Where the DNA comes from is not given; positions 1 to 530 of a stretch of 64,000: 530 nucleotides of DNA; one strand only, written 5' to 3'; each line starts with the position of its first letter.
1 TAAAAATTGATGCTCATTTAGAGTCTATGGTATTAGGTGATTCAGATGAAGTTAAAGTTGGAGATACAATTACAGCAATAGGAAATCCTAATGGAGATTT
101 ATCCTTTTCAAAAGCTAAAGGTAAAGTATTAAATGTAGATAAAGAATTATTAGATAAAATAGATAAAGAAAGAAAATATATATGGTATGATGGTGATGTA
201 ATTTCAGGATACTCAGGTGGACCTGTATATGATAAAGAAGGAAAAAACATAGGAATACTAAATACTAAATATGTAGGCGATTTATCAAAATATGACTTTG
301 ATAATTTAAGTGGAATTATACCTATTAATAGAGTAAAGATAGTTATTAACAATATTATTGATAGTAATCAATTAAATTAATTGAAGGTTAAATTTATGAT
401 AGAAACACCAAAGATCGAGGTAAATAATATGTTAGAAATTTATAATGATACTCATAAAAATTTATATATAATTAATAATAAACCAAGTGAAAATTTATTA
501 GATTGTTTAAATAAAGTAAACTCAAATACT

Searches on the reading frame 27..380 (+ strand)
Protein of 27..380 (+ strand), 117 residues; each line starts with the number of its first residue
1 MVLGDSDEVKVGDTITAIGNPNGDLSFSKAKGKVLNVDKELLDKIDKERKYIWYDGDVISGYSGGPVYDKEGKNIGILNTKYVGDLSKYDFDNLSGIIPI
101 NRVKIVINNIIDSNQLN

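Call 41: search_protein_families(library=ncbifam, proteins=[window:27-380:+], max_evalue=0.1)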
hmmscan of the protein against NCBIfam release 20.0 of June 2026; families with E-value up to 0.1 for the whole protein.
window:27-380:+ (117 aa): 11 families
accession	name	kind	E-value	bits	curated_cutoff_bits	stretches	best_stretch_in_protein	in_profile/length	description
TIGR02037.1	degP_htrA_DO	subfamily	3e-14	52.8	416.2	1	2-115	124-232/434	Do family serine endopeptidase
NF047968.1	SerProtHtrA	equivalog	1.9e-13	50.5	470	1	3-115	153-261/357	serine protease HtrA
NF041521.1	HhoA_HhoB_HtrA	equivalog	1.8e-10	40.6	450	1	2-115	120-228/335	HhoA/HhoB/HtrA family serine endopeptidase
NF040960.1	MamE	equivalog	2.3e-07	29.8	800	1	2-84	189-270/659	magnetosome formation protease MamE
NF053637.1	SerProtHtrAspr2045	equivalog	3.9e-07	29.3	650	1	3-110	171-282/394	serine protease HtrA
NF050055.1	SerProtHtrAMycob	equivalog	7.6e-07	28.4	800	1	3-114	298-410/502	serine protease HtrA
TIGR02038.1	protease_degS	equivalog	3.5e-06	26.4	422.95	1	8-112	147-248/351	outer membrane-stress sensor serine endopeptidase DegS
NF008189.1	PRK10942.1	equivalog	3.6e-06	25.7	720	1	3-115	179-286/477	serine endoprotease DegP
NF007526.1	PRK10139.1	equivalog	2.6e-05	23.1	756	1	3-80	157-231/456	serine endoprotease DegQ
NF033740.0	MarP_fam_protase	equivalog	0.00037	19.6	250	1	7-78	277-351/390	MarP family serine protease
NF040533.1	endo_SpGH101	exception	0.00083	16.6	2900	1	9-85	260-329/1962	SpGH101 family endo-alpha-N-acetylgalactosaminidase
